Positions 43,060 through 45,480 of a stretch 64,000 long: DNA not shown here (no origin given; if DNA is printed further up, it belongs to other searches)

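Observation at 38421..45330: L-rhamnose operon ends in an uncharacterised 706-aa membrane protein instead of a known rhamnose transporter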

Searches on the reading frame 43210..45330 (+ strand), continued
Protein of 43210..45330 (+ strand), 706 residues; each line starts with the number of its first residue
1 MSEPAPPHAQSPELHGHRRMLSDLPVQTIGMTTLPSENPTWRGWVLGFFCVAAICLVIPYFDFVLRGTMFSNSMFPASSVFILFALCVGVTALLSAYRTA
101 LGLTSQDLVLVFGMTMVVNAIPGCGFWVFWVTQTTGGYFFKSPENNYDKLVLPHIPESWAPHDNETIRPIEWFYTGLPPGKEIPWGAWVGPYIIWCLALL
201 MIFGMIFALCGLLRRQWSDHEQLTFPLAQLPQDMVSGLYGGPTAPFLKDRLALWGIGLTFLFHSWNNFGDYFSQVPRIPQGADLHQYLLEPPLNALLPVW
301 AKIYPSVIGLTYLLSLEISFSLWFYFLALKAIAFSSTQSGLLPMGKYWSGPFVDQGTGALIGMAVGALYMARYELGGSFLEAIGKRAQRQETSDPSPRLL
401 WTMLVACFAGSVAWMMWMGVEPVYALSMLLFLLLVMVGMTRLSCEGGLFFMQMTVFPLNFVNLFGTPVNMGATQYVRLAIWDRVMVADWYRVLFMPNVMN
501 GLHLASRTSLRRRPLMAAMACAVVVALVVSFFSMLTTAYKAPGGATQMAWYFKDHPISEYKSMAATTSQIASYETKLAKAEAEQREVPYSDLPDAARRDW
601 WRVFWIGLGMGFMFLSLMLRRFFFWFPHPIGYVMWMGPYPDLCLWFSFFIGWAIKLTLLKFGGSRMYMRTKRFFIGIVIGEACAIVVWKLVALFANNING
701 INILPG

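Call 25: search_protein_families(library=pfam, proteins=[L068:8419-9873:+, L041:11959-13452:+, L004:8608-9816:-, L001:15384-16286:+, L048:4025-5416:-, L031:6573-7463:-, L040:15527-16333:+, L066:4021-5520:+, L080:5248-7293:+, L033:7014-8612:+], max_evalue=0.0001)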
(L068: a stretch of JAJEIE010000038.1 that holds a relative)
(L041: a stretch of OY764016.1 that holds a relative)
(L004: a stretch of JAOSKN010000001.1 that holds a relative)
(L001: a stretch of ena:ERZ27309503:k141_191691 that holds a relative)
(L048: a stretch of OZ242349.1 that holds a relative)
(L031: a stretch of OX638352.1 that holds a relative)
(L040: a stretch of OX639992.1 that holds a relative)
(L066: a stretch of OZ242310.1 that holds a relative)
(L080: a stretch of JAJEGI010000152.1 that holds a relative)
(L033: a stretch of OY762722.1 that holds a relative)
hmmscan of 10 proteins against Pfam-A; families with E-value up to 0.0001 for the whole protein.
L068:8419-9873:+ (485 aa): 3 families
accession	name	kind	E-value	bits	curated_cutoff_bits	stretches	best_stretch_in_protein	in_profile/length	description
PF00884.28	Sulfatase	-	1e-47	163.3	25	1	5-338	1-301/301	Sulfatase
PF16347.10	SGSH_C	-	3.1e-19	70.1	29.3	1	285-428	1-149/154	N-sulphoglucosamine sulphohydrolase, C-terminal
PF01663.27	Phosphodiest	-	7.2e-06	26.3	23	0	29-67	19-58/342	Type I phosphodiesterase / nucleotide pyrophosphatase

L041:11959-13452:+ (498 aa): 3 families
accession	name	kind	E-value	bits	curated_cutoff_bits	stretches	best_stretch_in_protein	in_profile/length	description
PF00251.26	Glyco_hydro_32N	-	2.2e-35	123.1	22.1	1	30-323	1-307/307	Glycosyl hydrolases family 32 N-terminal domain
PF08244.19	Glyco_hydro_32C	-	1.2e-26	94.1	21.9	1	326-490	1-157/158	Glycosyl hydrolases family 32 C terminal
PF04616.20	Glyco_hydro_43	-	2.6e-05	24.2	32.2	0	160-236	12-84/288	Glycosyl hydrolases family 43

L004:8608-9816:- (402 aa): 2 families
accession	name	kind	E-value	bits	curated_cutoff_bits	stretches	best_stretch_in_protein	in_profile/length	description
PF13378.12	MR_MLE_C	-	8.5e-57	192.8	29.4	1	165-386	2-218/219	Enolase C-terminal domain-like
PF02746.21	MR_MLE_N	-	1.3e-11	45.2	22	1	54-144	29-117/117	Mandelate racemase / muconate lactonizing enzyme, N-terminal domain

L001:15384-16286:+ (301 aa): 1 family
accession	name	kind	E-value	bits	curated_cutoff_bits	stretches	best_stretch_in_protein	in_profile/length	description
PF01261.30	AP_endonuc_2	-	7.6e-41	140.9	31.1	1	27-290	1-248/249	Xylose isomerase-like TIM barrel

L048:4025-5416:- (463 aa): 0 families

L031:6573-7463:- (296 aa): 1 family
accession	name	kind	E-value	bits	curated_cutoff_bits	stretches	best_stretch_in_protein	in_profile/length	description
PF02633.19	Creatininase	-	1.5e-22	80.7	31.3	1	12-204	5-195/238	Creatinine amidohydrolase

L040:15527-16333:+ (269 aa): 1 family
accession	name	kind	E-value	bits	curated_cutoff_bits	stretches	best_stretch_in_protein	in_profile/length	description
PF13385.13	Laminin_G_3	-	1.8e-25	90.3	27.6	1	76-234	1-151/151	Concanavalin A-like lectin/glucanases superfamily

L066:4021-5520:+ (500 aa): 3 families
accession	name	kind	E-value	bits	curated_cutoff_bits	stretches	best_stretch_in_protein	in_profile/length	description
PF01520.23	Amidase_3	-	1.2e-58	198.4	27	1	266-472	1-173/174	N-acetylmuramoyl-L-alanine amidase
PF13174.12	TPR_6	-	1.3e-08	35.4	26.3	0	112-144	1-33/33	Tetratricopeptide repeat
PF13525.12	YfiO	-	6e-06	26.6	25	0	33-119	7-87/203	Outer membrane lipoprotein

L080:5248-7293:+ (682 aa): 3 families
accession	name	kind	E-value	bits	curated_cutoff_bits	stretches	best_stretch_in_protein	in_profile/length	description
PF02638.21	GHL10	-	4.1e-23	82.4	27.9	1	352-612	25-294/311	Glycosyl hydrolase-like 10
PF13200.12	DUF4015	-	1.3e-05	24.9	27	1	439-584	109-226/313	Putative glycosyl hydrolase domain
PF14871.12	GHL6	-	9.1e-05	23.1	35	0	352-475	6-131/132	Hypothetical glycosyl hydrolase 6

L033:7014-8612:+ (533 aa): 0 families

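Call 26: search_protein_families(library=pfam, proteins=[L042:15503-17242:-, L041:13496-14296:-, L044:8910-10031:+, L052:5441-7390:+, L060:7479-10010:+, L078:13519-14682:-, L067:6232-8067:-, L031:15074-15454:-, L079:13688-15391:-, L078:12523-13422:-], max_evalue=0.0001)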
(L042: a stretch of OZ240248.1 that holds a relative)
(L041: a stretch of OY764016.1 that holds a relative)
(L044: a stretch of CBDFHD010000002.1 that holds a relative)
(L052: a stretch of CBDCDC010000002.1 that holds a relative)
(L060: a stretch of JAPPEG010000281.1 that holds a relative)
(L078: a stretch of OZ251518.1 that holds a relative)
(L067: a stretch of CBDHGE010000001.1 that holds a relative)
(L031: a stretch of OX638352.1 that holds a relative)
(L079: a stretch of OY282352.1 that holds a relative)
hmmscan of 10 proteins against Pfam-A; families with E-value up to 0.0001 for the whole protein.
L042:15503-17242:- (579 aa): 1 family
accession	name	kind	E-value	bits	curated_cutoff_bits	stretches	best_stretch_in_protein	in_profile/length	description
PF05721.19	PhyH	-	1.4e-16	61.8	22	1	288-495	1-213/213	Phytanoyl-CoA dioxygenase (PhyH)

L041:13496-14296:- (266 aa): 13 families
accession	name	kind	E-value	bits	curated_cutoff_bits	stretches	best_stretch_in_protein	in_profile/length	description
PF13847.12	Methyltransf_31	-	3.9e-35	121.1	27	1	91-205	3-120/145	Methyltransferase domain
PF08241.18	Methyltransf_11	-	3.8e-22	79.2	21.2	1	96-195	1-95/95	Methyltransferase domain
PF13649.12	Methyltransf_25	-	8.4e-22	78.1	27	1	95-191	1-97/97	Methyltransferase domain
PF01209.24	Ubie_methyltran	-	1.2e-17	64.5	20.1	1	88-214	44-169/233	ubiE/COQ5 methyltransferase family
PF08242.18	Methyltransf_12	-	1.6e-12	48.5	30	1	96-193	1-98/98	Methyltransferase domain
PF01135.25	PCMT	-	9.4e-12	45.6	20.3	1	81-195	63-171/210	Protein-L-isoaspartate(D-aspartate) O-methyltransferase (PCMT)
PF13489.12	Methyltransf_23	-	9.9e-10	38.8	27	1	91-239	22-162/164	Methyltransferase domain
PF06325.19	PrmA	-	2.1e-08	34.5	22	1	89-204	159-267/296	Ribosomal protein L11 methyltransferase (PrmA)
PF05175.20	MTS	-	7.3e-07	29.4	23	1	91-195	31-138/170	Methyltransferase small domain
PF20922.3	Anamorsin_N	-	4.9e-06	26.8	27.1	1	150-204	41-96/163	Anamorsin, N-terminal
PF05148.21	Methyltransf_8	-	1.8e-05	25.2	27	1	136-198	98-159/219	Hypothetical methyltransferase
PF00891.24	Methyltransf_2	-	6.5e-05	22.8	22.3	1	84-206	55-175/210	O-methyltransferase domain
PF01728.25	FtsJ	-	9e-05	22.9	24.1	0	89-177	19-108/181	FtsJ-like methyltransferase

L044:8910-10031:+ (374 aa): 0 families

L052:5441-7390:+ (650 aa): 3 families
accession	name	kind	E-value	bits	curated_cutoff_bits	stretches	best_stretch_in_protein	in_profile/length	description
PF13517.12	FG-GAP_3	-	8.4e-44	148.4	26.9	4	304-366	1-61/61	FG-GAP-like repeat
PF01839.29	FG-GAP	-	1.6e-18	66.6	22.1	0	430-454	2-26/37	FG-GAP repeat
PF07593.17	UnbV_ASPIC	-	3.9e-17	62.3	23.4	1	578-646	1-68/68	ASPIC and UnbV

L060:7479-10010:+ (844 aa): 2 families
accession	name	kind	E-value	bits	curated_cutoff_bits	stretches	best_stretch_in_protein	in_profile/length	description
PF01564.23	Spermine_synth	-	4.1e-16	59.5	22.9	1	511-663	6-154/186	Spermine/spermidine synthase domain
PF07690.21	MFS_1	-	2.3e-06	27.2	33.4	1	17-394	2-346/347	Major Facilitator Superfamily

L078:13519-14682:- (387 aa): 3 families
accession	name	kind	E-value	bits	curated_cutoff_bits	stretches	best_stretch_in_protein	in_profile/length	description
PF22725.1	GFO_IDH_MocA_C3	-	2.3e-19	70.1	27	1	148-276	6-123/124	GFO/IDH/MocA C-terminal domain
PF01408.29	GFO_IDH_MocA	-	1.3e-18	68.3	24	1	4-134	1-119/120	Oxidoreductase family, NAD-binding Rossmann fold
PF02894.22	GFO_IDH_MocA_C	-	1.4e-18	68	22.9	1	149-366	3-218/218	Oxidoreductase family, C-terminal alpha/beta domain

L067:6232-8067:- (611 aa): 1 family
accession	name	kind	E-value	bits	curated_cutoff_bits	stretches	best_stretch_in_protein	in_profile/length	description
PF06917.19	Pectate_lyase_2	-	5.9e-82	276.3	26.6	1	49-503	2-449/491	Periplasmic pectate lyase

L031:15074-15454:- (126 aa): 0 families

L079:13688-15391:- (567 aa): 0 families

L078:12523-13422:- (299 aa): 2 families
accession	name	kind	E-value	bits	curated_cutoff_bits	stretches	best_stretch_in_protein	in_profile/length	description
PF13561.12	adh_short_C2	-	6.9e-54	183.4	27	1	49-280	6-235/236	Enoyl-(Acyl carrier protein) reductase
PF00106.31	adh_short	-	6.9e-47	159.9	26.6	1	35-222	1-182/195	short chain dehydrogenase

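Call 27: predict_structure(alignment_id=A1)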
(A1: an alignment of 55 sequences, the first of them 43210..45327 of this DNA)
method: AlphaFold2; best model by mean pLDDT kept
length: 706 residues; sequences in the alignment: 55
mean_pLDDT: 90.9   pTM: 0.90
mean pLDDT of the five models: 90.9, 89.7, 89.4, 89.1, 88.4
residues with pLDDT >= 90: 548; 70-90: 121; 50-70: 5; < 50: 32
segments of 3 or more residues with pLDDT < 50: 1-32
pLDDT, mean of each block of 10 residues (from residue 1): 41 38 41 77 98 96 90 86 95 85 93 95 91 96 97 97 96 96 97 97 98 92 91 91 90 98 95 92 88 86 93 93 93 91 83 95 96 96 89 90 98 98 97 96 88 91 95 98 87 88 94 97 98 96 89 94 98 97 96 95 96 96 93 91 91 96 94 97 95 91 79
secondary structure, 60 per line:
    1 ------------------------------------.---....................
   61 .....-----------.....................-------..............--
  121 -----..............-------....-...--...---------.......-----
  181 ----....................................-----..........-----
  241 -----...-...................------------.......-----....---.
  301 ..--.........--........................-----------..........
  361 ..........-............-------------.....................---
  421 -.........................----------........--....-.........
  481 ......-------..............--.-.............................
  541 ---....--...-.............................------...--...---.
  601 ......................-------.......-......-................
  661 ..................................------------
elements in order (helices of 4 or more, strands of 3 or more residues): H41-65 H77-97 H105-118 H126-139 H147-150 H169-175 H185-220 H226-235 H250-268 E281-283 H284-287 H293-296 E300-302 H305-313 H316-339 H351-370 H372-383 H397-417 H422-446 H457-464 H467-470 H472-486 H494-507 H512-540 H544-547 H554-582 H600-622 H630-636 H638-643 H645-694

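Call 29: fold_search(model_id=the predicted structure, library=pdb)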
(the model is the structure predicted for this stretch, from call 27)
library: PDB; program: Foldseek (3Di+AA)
matches with E <= 10: 354; with E <= 0.001: 2
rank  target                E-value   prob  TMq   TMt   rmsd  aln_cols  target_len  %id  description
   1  7wsr_A                9.4e-10  1.00  0.58  0.67   7.1       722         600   12  Cryo-EM structure of the barley Yellow stripe 1 transporter (released 2022-11-30)
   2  7wst_A                3.0e-09  1.00  0.60  0.69   7.4       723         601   14  Cryo-EM structure of the barley Yellow stripe 1 transporter in complex with Fe(III)-DMA (released 2022-11-30)
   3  9g8j_C                1.3e-02  0.18  0.10  0.10  30.6       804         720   13  Structure of K+-dependent Na+-PPase from Thermotoga maritima in complex with zoledronate (released 2025-06-04)
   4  8b21_A                1.4e-02  0.21  0.11  0.11  29.9       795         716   12  Time-resolved structure of K+-dependent Na+-PPase from Thermotoga maritima 0-60-seconds post reaction initiation with  (released 2024-01-17)
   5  7x1i_A                4.1e-02  0.13  0.10  0.10  31.0       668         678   11  Cryo-EM structure of human BTR1 in the outward-facing state. (released 2023-11-01)
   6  8jni_A                4.7e-02  0.23  0.12  0.14  24.2       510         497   10  Structure of AE2 in complex with PIP2 (released 2024-02-07)
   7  4llh_A                8.8e-02  0.18  0.12  0.15  25.0       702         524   12  Substrate bound outward-open state of the symporter BetP (released 2014-05-07)
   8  4c7r_A                8.8e-02  0.13  0.11  0.14  25.4       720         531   11  Inward facing conformation of the trimeric betaine transporter BetP in complex with lipids (released 2013-10-30)
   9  8y6h_A                9.2e-02  0.09  0.09  0.10  28.7       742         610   10  P-glycoprotein in complex with UIC2 Fab and triple elacridar molecules in LMNG detergent (released 2024-04-17)
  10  9i5z_A                9.6e-02  0.08  0.09  0.11  26.3       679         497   12  Upregulated state of BetP in potassium (released 2026-02-18)
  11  2wit_A                1.0e-01  0.18  0.14  0.17  24.4       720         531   11  CRYSTAL STRUCTURE OF THE SODIUM-COUPLED GLYCINE BETAINE SYMPORTER BETP FROM CORYNEBACTERIUM GLUTAMICUM WITH BOUND SUBS (released 2009-05-26)
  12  8t44_A                1.2e-01  0.20  0.13  0.18  22.4       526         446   10  Cryo-EM Analysis of AE1 Structure in 100 mM NaHCO3 Buffer: Form1 (released 2024-05-22)
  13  9gkk_A                1.2e-01  0.09  0.10  0.12  27.0       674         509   11  BetP heterotrimeric complex (released 2025-09-10)
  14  2wit_C                1.3e-01  0.08  0.08  0.10  28.0       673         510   11  CRYSTAL STRUCTURE OF THE SODIUM-COUPLED GLYCINE BETAINE SYMPORTER BETP FROM CORYNEBACTERIUM GLUTAMICUM WITH BOUND SUBS (released 2009-05-26)
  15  8t45_A                1.7e-01  0.12  0.11  0.15  19.7       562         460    8  Cryo-EM Analysis of AE1 Structure in 100 mM NaHCO3 Buffer: Form2 (released 2024-05-22)
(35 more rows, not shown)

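Call 30: search_solved_structures(query=A1, max_evalue=10)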
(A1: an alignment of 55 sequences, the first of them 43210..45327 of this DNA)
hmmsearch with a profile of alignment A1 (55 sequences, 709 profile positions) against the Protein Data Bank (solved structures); distinct sequences matched with E-value up to 10: 2.
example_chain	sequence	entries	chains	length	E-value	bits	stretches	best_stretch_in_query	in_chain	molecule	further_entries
11kc_A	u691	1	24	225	0.97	10.6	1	32-115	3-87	Designed nanoparticle O43-TM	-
6b85_J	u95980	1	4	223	1.1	10.3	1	32-115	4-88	TMHC4_R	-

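Call 31: search_protein_families(library=pfam, alignment_id=A1, max_evalue=1)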
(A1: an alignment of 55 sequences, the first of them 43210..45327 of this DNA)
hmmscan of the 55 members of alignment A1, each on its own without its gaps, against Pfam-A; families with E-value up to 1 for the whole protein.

A. member 1, window:43210-45327:+ (706 aa): 2 families
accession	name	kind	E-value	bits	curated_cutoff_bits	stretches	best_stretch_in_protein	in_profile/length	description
PF20581.3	DUF6785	-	3.1e-112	376.1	25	1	40-540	1-496/498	Family of unknown function (DUF6785)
PF20580.3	DUF6784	-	1.2e-20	74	26.4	1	604-696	2-94/101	Domain of unknown function (DUF6784)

B. families by the number of members that match (of 55 scanned): 14 families
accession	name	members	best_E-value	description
PF20581.3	DUF6785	55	3.3e-147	Family of unknown function (DUF6785)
PF20580.3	DUF6784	55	1.3e-35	Domain of unknown function (DUF6784)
PF12911.12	OppC_N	2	0.019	N-terminal TM domain of oligopeptide transport permease C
PF06781.17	CrgA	1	0.009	Cell division protein CrgA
PF19607.4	DUF6112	1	0.02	Family of unknown function (DUF6112)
PF19935.4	DUF6398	1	0.029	Domain of unknown function (DUF6398)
PF00876.23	Innexin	1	0.03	Innexin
PF11821.13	ActD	1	0.079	Alternative complex III, ActD subunit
PF20444.3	DUF6703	1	0.088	Family of unknown function (DUF6703)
PF15055.12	DMAC1_Dmo2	1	0.18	DMAC1/Dmo2-like domain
PF04678.18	MCU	1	0.24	Mitochondrial calcium uniporter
PF08918.16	PhoQ_Sensor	1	0.31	PhoQ Sensor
PF03699.18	UPF0182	1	0.44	Uncharacterised protein family (UPF0182)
PF10399.14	UCR_Fe-S_N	1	0.6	Ubiquitinol-cytochrome C reductase Fe-S subunit TAT signal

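Call 35: find_encoding_contigs(protein=P0004, flank=10000, max_places=2)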
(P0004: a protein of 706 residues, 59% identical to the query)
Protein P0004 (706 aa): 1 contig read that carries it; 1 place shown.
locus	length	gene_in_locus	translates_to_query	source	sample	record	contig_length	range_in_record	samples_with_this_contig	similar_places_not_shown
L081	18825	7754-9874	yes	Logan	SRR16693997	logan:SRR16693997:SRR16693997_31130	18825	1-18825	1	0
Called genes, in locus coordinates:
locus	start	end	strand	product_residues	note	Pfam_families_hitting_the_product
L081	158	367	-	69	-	-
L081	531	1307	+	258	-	PF00756:Esterase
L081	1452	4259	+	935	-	PF08450:SGL (faint), PF01436:NHL (faint)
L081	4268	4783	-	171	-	-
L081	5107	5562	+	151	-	-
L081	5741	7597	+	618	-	PF00563:EAL, PF00571:CBS (faint), PF00990:GGDEF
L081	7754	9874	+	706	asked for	PF20581:DUF6785, PF20580:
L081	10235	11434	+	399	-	PF00764:Arginosuc_synth, PF20979:Arginosuc_syn_C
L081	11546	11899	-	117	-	-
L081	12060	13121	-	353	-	PF03279:Lip_A_acyltrans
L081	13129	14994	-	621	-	PF03023:MurJ, PF01554:MatE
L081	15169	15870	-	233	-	-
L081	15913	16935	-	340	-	PF08240:ADH_N, PF16912:Glu_dehyd_C (weak), PF00107:ADH_zinc_N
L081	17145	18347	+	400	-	PF00392:GntR, PF00532:Peripla_BP_1, PF13377:Peripla_BP_3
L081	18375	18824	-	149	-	?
